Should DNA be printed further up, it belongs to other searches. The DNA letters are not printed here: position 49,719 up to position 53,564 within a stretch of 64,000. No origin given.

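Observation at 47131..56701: Pilin gene embedded in a GT41 glycosyltransferase / methyltransferase island: candidate dedicated pilin-modification system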

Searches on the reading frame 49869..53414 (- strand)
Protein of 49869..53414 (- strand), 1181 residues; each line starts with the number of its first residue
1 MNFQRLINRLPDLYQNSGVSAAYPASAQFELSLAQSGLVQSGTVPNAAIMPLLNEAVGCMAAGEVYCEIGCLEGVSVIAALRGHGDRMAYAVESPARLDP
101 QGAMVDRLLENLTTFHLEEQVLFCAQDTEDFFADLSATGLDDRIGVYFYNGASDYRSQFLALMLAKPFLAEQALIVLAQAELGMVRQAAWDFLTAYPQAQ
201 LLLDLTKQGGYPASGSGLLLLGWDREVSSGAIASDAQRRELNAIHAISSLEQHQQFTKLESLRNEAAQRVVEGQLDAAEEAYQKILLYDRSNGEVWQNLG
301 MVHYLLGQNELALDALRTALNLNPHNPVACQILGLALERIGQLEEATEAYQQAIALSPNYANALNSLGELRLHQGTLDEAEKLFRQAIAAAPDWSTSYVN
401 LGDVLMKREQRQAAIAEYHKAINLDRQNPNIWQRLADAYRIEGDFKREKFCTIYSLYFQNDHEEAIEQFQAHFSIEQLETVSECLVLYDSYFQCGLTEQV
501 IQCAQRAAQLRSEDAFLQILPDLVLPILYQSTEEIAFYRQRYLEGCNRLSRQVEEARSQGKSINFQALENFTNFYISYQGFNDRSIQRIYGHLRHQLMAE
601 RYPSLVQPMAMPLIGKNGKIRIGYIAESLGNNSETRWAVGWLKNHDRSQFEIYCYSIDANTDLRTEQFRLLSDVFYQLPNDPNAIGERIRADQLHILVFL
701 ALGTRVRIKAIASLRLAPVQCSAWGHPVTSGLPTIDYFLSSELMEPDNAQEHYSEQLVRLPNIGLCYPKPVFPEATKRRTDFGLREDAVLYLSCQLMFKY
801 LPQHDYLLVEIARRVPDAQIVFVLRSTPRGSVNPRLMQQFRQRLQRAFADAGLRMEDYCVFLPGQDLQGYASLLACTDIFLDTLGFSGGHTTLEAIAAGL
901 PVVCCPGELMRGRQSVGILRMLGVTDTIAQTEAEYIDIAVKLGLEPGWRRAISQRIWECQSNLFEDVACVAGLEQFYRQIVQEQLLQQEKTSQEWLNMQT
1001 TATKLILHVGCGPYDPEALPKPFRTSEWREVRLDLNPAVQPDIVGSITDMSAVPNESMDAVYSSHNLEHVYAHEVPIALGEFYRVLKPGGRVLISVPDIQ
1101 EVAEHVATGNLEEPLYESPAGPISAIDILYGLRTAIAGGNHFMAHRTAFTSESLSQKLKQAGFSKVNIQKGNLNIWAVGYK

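Call 4: search_protein_families(library=pfam, proteins=[window:49869-53414:-], max_evalue=0.01)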
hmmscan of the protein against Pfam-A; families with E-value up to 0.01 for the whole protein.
window:49869-53414:- (1181 aa): 27 families (the best 25 are shown)
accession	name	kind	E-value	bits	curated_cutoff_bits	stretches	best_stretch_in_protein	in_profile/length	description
PF13844.12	Glyco_transf_41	-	7.1e-36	124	25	2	615-762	76-226/543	Glycosyl transferase family 41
PF07719.23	TPR_2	-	9.4e-26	88.2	27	4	294-326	2-34/34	Tetratricopeptide repeat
PF00515.34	TPR_1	-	4.3e-25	86.9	27.8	2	294-326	2-34/34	Tetratricopeptide repeat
PF13181.12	TPR_8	-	5.7e-23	79.5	25.7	3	329-360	3-34/34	Tetratricopeptide repeat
PF13414.12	TPR_11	-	9.6e-22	76.9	26.8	3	340-375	7-42/42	TPR repeat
PF13431.12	TPR_17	-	1.2e-18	66.2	24.4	1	349-381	1-33/34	Tetratricopeptide repeat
PF13432.12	TPR_16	-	4.5e-18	65.8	32.7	2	333-393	3-63/65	Tetratricopeptide repeat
PF14559.12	TPR_19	-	7e-17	62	25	2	341-394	5-58/68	Tetratricopeptide repeat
PF13428.12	TPR_14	-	3.4e-15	55.5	23.5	2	331-369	5-43/44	Tetratricopeptide repeat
PF13424.12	TPR_12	-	7.5e-13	48.9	30.1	1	333-392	9-76/77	Tetratricopeptide repeat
PF08241.18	Methyltransf_11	-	1.1e-09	39.2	21.2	1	1043-1094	47-95/95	Methyltransferase domain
PF23914.1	TPR_CcmH_CycH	-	1.8e-09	38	42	1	313-391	37-117/158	Cytochrome c-type biogenesis protein H TPR domain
PF13176.12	TPR_7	-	1.7e-08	34.4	27.9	0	329-358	1-30/36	Tetratricopeptide repeat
PF25063.1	ARM_TT21_C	-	5.3e-08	33.4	35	0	367-439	101-174/209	Tetratricopeptide repeat protein 21 C-terminal ARM domain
PF13489.12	Methyltransf_23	-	7.5e-08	32.7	27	1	1049-1166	73-162/164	Methyltransferase domain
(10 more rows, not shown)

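Call 5: search_protein_families(library=ncbifam, proteins=[window:49869-53414:-], max_evalue=0.01)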
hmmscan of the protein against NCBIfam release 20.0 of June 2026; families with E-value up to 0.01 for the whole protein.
window:49869-53414:- (1181 aa): 34 families (the best 25 are shown)
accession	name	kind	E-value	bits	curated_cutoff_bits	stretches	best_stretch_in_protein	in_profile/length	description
TIGR02521.1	type_IV_pilW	equivalog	1.2e-21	77.4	154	1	298-446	36-186/234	type IV pilus biogenesis/stability protein PilW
NF040959.1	MamA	equivalog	4.2e-18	65.5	200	2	271-386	83-198/204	magnetosome protein MamA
TIGR02917.1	PEP_TPR_lipo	equivalog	7.3e-17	60.5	312.2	1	269-431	271-433/899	XrtA/PEP-CTERM system TPR-repeat protein PrsT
TIGR02552.1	LcrH_SycD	equivalog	2e-15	56.7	104.8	2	252-359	12-118/136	SycD/LcrH family type III secretion system chaperone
NF033762.1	social_mot_Tgl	equivalog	3.3e-13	49.6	225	1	290-443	28-184/252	social motility TPR repeat lipoprotein Tgl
NF033920.0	C39_PA2778_fam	equivalog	1.2e-12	47.8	150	1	336-424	165-253/255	PA2778 family cysteine peptidase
NF049992.1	NGTferase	equivalog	1e-10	40.9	1000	1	687-957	328-585/614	UDP-glucose:protein N-beta-glucosyltransferase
NF008520.0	PRK11447.1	equivalog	2.6e-10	38.8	858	1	306-468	282-458/1157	cellulose synthase complex outer membrane protein BcsC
NF002725.1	PRK02603.1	equivalog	8.2e-09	35.7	143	1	272-342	48-121/173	photosystem I assembly protein Ycf3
NF047371.1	FlcA_CTERM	equivalog_domain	1.8e-07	30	300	1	374-489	326-442/646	periplasmic flagellar collar protein FlcA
NF033758.1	gliding_GltE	equivalog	2.2e-07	30.2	225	1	314-431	210-326/411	adventurous gliding motility TPR repeat lipoprotein GltE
TIGR00990.1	3a0801s09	subfamily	1.6e-06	27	757.25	1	341-429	413-501/615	mitochondrial import receptor subunit TOM70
NF052400.1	M48_BAM_BepA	equivalog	3.2e-06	26.2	570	1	330-480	308-460/483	beta-barrel assembly-enhancing protease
NF008391.2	PRK11189.1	equivalog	4.4e-06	26.4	250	1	338-429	76-167/297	lipoprotein NlpI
NF052415.1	T3SS_chap_SctY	equivalog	2.9e-05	24.5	70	0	273-355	20-105/106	type III secretion apparatus assembly chaperone SctY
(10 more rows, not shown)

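Call 15: find_homologous_proteins(query=window:49869-53414:-, max_evalue=1e-10)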
Query window:49869-53414:- (1181 aa): 195 proteins with E <= 1e-10 among 8000 candidates; the best 120 are listed.
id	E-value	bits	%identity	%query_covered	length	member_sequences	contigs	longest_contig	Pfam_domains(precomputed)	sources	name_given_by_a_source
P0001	0.0e+0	2602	96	100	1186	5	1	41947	PF25063.1,PF13489.13,PF13431.13,PF23914.2,PF13414.13,PF13176.13,PF13428.13,PF13844.13,PF08241.19,PF14559.13,PF13371.13,PF13649.13,PF00515.35,PF13424.13,PF13432.13,PF13181.13,PF07719.24,PF13174.13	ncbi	-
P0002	0.0e+0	2437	59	97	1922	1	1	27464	PF25063.1,PF13489.13,PF13431.13,PF23914.2,PF13414.13,PF13176.13,PF13428.13,PF13844.13,PF08241.19,PF14559.13,PF13371.13,PF13649.13,PF00515.35,PF12895.14,PF13424.13,PF21033.5,PF13432.13,PF13181.13,PF07719.24,PF13174.13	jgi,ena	jgi:predicted O-linked N-acetylglucosamine transferase (SPINDLY family)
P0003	0.0e+0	2417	59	96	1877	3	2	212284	PF13489.13,PF09976.16,PF13414.13,PF13844.13,PF08241.19,PF13374.13,PF13847.13,PF00515.35,PF13424.13,PF07719.24,PF13174.13,PF13431.13,PF23914.2,PF25062.2,PF13176.13,PF13428.13,PF25064.2,PF14559.13,PF13371.13,PF13649.13,PF12895.14,PF21033.5,PF13432.13,PF13181.13,PF08242.19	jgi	jgi:predicted O-linked N-acetylglucosamine transferase (SPINDLY family)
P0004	0.0e+0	2297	87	98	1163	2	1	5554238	PF25063.1,PF13489.13,PF13431.13,PF23914.2,PF13414.13,PF13176.13,PF13428.13,PF13844.13,PF08241.19,PF14559.13,PF13649.13,PF00515.35,PF13424.13,PF13432.13,PF13181.13,PF07719.24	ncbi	-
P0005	0.0e+0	1857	69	100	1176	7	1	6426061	PF25063.1,PF13489.13,PF13431.13,PF23914.2,PF13414.13,PF13176.13,PF13428.13,PF13844.13,PF08241.19,PF25064.2,PF13374.13,PF14559.13,PF24575.2,PF13371.13,PF13649.13,PF00515.35,PF12895.14,PF13424.13,PF13432.13,PF13181.13,PF07719.24,PF13174.13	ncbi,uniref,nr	ncbi:tetratricopeptide repeat protein [Leptothermofonsia sichuanensis E412]|uniref:O-linked N-acetyl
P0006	0.0e+0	1663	63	100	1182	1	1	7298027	PF13431.13,PF23914.2,PF13414.13,PF13176.13,PF13428.13,PF13844.13,PF08241.19,PF13374.13,PF14559.13,PF13371.13,PF13649.13,PF00515.35,PF13424.13,PF21033.5,PF13432.13,PF13429.13,PF13181.13,PF07719.24,PF13174.13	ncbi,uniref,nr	ncbi:tetratricopeptide repeat protein [Kovacikia minuta CCNUW1]|uniref:O-linked N-acetylglucosamine 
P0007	0.0e+0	1658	63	100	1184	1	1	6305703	PF13489.13,PF13431.13,PF23914.2,PF13414.13,PF13176.13,PF13428.13,PF13844.13,PF08241.19,PF14559.13,PF13371.13,PF13649.13,PF00515.35,PF13424.13,PF13432.13,PF13181.13,PF07719.24,PF13174.13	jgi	jgi:protein O-GlcNAc transferase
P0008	0.0e+0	1654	62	100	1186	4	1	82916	PF13489.13,PF13431.13,PF23914.2,PF13414.13,PF13176.13,PF13428.13,PF13844.13,PF08241.19,PF14559.13,PF13371.13,PF13649.13,PF00515.35,PF13424.13,PF21033.5,PF13432.13,PF13181.13,PF07719.24,PF13174.13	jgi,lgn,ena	jgi:predicted O-linked N-acetylglucosamine transferase (SPINDLY family)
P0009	0.0e+0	1494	57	100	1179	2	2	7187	PF13431.13,PF23914.2,PF13414.13,PF13176.13,PF13428.13,PF13844.13,PF08241.19,PF14559.13,PF13371.13,PF00515.35,PF13424.13,PF13432.13,PF13181.13,PF07719.24,PF13174.13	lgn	-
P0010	0.0e+0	1484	57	100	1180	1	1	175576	PF13489.13,PF13431.13,PF23914.2,PF13414.13,PF13176.13,PF13428.13,PF13844.13,PF08241.19,PF14559.13,PF13371.13,PF00515.35,PF13424.13,PF13432.13,PF13181.13,PF07719.24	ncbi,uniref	ncbi:tetratricopeptide repeat protein [Pantanalinema rosaneae CENA516]|uniref:O-linked N-acetylgluco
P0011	0.0e+0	1466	57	100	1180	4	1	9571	PF13489.13,PF13431.13,PF23914.2,PF13414.13,PF13176.13,PF13428.13,PF13844.13,PF08241.19,PF14559.13,PF13371.13,PF13649.13,PF00515.35,PF13424.13,PF13432.13,PF13181.13,PF07719.24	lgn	-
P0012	0.0e+0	1429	57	97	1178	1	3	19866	PF25063.1,PF13489.13,PF13431.13,PF23914.2,PF13414.13,PF13176.13,PF13428.13,PF13844.13,PF08241.19,PF13374.13,PF14559.13,PF10516.16,PF13371.13,PF13649.13,PF00515.35,PF13424.13,PF13432.13,PF13181.13,PF07719.24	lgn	-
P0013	0.0e+0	1412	56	96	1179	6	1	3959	PF25063.1,PF13489.13,PF13431.13,PF23914.2,PF13414.13,PF13176.13,PF13428.13,PF13844.13,PF08241.19,PF13374.13,PF14559.13,PF13371.13,PF13649.13,PF00515.35,PF12895.14,PF13424.13,PF21033.5,PF13432.13,PF13181.13,PF07719.24,PF13174.13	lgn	-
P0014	0.0e+0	1386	54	100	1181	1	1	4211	PF25063.1,PF13489.13,PF13431.13,PF23914.2,PF13414.13,PF13176.13,PF13428.13,PF13844.13,PF08241.19,PF13374.13,PF14559.13,PF13371.13,PF13649.13,PF00515.35,PF12895.14,PF13424.13,PF13432.13,PF13181.13,PF07719.24,PF13174.13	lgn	-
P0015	0.0e+0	1345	61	83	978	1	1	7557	PF13431.13,PF23914.2,PF13414.13,PF13176.13,PF13428.13,PF13844.13,PF14559.13,PF13371.13,PF00515.35,PF13424.13,PF13432.13,PF13181.13,PF07719.24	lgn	-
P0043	1.4e-241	823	42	84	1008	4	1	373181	PF13431.13,PF23914.2,PF13414.13,PF13176.13,PF13428.13,PF13844.13,PF14559.13,PF24575.2,PF13371.13,PF00515.35,PF12895.14,PF13424.13,PF13432.13,PF13578.13,PF13181.13,PF07719.24,PF13174.13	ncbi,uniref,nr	ncbi:tetratricopeptide repeat protein [Coleofasciculus sp. FACHB-64]|uniref:tetratricopeptide repeat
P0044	3.4e-241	822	43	84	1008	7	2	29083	PF13431.13,PF23914.2,PF13414.13,PF13176.13,PF13428.13,PF13844.13,PF13374.13,PF14559.13,PF24575.2,PF13371.13,PF00515.35,PF12895.14,PF13424.13,PF21033.5,PF13432.13,PF13578.13,PF13181.13,PF14561.13,PF07719.24,PF13174.13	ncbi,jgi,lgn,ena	-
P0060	1.4e-234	800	42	83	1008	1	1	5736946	PF13431.13,PF23914.2,PF13414.13,PF13176.13,PF13428.13,PF13844.13,PF13374.13,PF14559.13,PF13371.13,PF00515.35,PF12895.14,PF13424.13,PF13432.13,PF13578.13,PF13181.13,PF07719.24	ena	-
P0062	3.8e-229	782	40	84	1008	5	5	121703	PF25063.1,PF13431.13,PF23914.2,PF13414.13,PF13176.13,PF13428.13,PF13844.13,PF13374.13,PF07721.21,PF14559.13,PF13371.13,PF00515.35,PF22860.3,PF12895.14,PF13424.13,PF21033.5,PF13432.13,PF13578.13,PF13181.13,PF07719.24,PF13174.13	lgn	-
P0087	1.4e-192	661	38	79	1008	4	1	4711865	PF13431.13,PF23914.2,PF13414.13,PF13176.13,PF24885.2,PF13428.13,PF13844.13,PF13374.13,PF14559.13,PF24575.2,PF13371.13,PF00515.35,PF12895.14,PF13424.13,PF21033.5,PF13432.13,PF13181.13,PF07719.24,PF13174.13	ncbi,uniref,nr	ncbi:tetratricopeptide repeat protein [Planktothrix agardhii]|uniref:O-linked N-acetylglucosamine tr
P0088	5.9e-190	652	38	79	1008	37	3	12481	PF13431.13,PF23914.2,PF13414.13,PF13176.13,PF24885.2,PF13428.13,PF13844.13,PF13374.13,PF14559.13,PF13371.13,PF00515.35,PF12895.14,PF13424.13,PF21033.5,PF13432.13,PF13181.13,PF07719.24,PF13174.13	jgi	jgi:predicted O-linked N-acetylglucosamine transferase (SPINDLY family)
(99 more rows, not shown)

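Call 17: find_related_loci(query=A1, collection=genome_contigs, flank=10000)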
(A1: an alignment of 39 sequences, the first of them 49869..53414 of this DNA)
Query A1 (1181 aa) in genome_contigs; peptide patterns used: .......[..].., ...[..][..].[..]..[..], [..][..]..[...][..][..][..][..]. (x = any residue, [..] = any of these).
598 stretches matched a pattern (row limit reached: there are more); 587 encode a relative of the query (tblastn E <= 1e-3); the best 80 are kept; 80 distinct loci.
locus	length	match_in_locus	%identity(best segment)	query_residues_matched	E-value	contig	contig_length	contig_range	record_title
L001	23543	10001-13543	87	1-1181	0e+0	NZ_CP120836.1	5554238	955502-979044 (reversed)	Leptothermofonsia sp. ETS-13 chromosome, complete genome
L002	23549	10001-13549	52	1-1181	0e+0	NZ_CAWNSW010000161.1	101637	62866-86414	Stenomitos frigidus ULC18 isolate ena-yuan-GCF_003003795.1 NZ_PVWK01000123.1, whole genome shotgun sequence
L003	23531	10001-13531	48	1-1181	0e+0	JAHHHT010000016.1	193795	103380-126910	MAG: Oscillatoria princeps RMCB-10 scaffold_77_c1, whole genome shotgun sequence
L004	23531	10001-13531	48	1-1181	0e+0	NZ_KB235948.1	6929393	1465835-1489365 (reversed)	Oscillatoria sp. PCC 10802 Osc10802DRAFT_Contig7.7, whole genome shotgun sequence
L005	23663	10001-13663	43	1-1181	0e+0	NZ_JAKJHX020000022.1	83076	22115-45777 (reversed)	Tychonema sp. BBK16 BIN6_NODE_22, whole genome shotgun sequence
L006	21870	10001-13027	44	1-984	0e+0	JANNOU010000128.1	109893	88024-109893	MAG: Leptolyngbya sp. SOY_34_metabat_272 SOY_34_k141_2881113, whole genome shotgun sequence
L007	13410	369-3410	42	1-992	0e+0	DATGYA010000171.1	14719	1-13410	MAG TPA_asm: Kamptonema sp. isolate SMAG_U10623 k141_7502, whole genome shotgun sequence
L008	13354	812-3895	43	1-982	0e+0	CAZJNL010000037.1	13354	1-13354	MAG TPA_asm: uncultured Oscillatoria sp. isolate SRP220891_co5_255 genome assembly, contig: NODE_3261_length_13354_cov_6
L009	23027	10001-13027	43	1-983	0e+0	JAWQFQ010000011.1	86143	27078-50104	MAG: Scytonema sp. PMC 1070.18 PMC1070_44_length_86143_cov_69.910324, whole genome shotgun sequence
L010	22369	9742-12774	43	1-984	0e+0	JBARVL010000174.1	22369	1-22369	MAG: Crinalium sp. isolate MFD01170_ilm_asm_bin2 k127_414631, whole genome shotgun sequence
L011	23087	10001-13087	41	1-983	0e+0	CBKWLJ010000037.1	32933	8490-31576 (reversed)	MAG TPA_asm: uncultured bacterium isolate SRR29175779_binner123_Refined_1 genome assembly, contig: ERZ27337281.70, whole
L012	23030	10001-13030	42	1-984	0e+0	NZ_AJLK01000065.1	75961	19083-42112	Fischerella muscicola PCC 7414 contig00065, whole genome shotgun sequence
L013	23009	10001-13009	42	1-982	0e+0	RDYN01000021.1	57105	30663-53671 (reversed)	MAG: Oscillatoriales cyanobacterium isolate PH2015_07U_46_236 PH2015_07U_scaffold_19, whole genome shotgun sequence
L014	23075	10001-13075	41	1-1000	0e+0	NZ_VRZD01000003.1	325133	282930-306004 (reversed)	MAG: Pantanalinema sp. GBBB05 NODE_12_length_325133_cov_7.187926, whole genome shotgun sequence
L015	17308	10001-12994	42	1-981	0e+0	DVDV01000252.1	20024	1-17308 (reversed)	MAG TPA_asm: Leptolyngbyaceae cyanobacterium M33_DOE_097 k141_597285, whole genome shotgun sequence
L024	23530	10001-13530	74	1-1181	0e+0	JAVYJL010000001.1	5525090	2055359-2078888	Cyanobacteriota bacterium JS3 JS3_MinION_only_50_0, whole genome shotgun sequence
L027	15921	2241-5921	42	1-1181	0e+0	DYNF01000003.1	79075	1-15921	MAG TPA_asm: Prochloron sp. SulCav_FS08_3_32_3330 SulCav_FS08_3_54_length_79075_cov_2040_490306, whole genome shotgun se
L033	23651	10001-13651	45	1-1181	0e+0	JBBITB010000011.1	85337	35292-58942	MAG: Microcoleaceae cyanobacterium bin_387 isolate SIS170217_bin_387 NODE_27_length_85337_cov_30.888335, whole genome sh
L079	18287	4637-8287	47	1-1181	0e+0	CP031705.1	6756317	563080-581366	Microcoleus vaginatus HSN003, whole genome shotgun sequence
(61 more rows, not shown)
